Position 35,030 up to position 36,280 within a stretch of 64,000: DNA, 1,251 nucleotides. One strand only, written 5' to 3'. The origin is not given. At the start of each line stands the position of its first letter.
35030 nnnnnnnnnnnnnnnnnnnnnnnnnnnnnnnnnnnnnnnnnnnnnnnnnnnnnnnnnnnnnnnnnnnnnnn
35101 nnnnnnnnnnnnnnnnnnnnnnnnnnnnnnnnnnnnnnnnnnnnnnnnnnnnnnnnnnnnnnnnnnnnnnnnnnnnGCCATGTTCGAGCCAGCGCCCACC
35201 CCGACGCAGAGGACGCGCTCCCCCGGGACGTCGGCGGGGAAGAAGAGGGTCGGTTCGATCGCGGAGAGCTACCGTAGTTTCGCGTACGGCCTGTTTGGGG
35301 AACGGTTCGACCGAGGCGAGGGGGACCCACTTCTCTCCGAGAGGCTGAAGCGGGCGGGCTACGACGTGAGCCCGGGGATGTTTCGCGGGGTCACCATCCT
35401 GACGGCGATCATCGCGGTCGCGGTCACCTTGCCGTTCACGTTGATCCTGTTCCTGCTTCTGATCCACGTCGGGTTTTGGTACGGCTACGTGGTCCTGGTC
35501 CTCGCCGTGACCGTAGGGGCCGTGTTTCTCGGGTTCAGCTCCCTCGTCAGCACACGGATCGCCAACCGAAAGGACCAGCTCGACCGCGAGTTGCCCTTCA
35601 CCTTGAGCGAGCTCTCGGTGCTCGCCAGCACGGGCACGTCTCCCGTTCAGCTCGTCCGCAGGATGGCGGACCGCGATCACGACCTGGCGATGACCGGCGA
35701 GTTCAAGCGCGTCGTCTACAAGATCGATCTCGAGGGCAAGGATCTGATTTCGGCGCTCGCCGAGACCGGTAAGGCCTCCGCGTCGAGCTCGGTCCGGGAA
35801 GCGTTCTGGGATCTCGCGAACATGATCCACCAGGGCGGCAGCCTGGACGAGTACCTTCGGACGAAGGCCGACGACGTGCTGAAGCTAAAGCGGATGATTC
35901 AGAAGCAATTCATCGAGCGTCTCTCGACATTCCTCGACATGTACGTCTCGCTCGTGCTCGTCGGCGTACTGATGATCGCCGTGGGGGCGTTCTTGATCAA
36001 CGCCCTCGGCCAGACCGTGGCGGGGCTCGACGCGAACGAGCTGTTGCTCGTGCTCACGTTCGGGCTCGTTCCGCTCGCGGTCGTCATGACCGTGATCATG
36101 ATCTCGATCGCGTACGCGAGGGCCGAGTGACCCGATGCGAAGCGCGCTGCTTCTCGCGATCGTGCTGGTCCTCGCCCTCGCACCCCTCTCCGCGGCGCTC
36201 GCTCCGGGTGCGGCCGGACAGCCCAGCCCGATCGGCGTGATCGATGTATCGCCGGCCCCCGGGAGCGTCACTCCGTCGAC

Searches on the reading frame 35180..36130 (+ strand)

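Call 27: search_protein_families(library=pfam, proteins=[window:35180-36130:+], max_evalue=0.00001)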
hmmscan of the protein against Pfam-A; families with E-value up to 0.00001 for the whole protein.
window:35180-36130:+ (316 aa): 1 family
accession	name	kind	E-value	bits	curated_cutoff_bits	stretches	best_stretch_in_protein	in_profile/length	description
PF00482.28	T2SSF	-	2.9e-12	47.1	25.2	1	142-268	2-123/125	Type II secretion system (T2SS), protein F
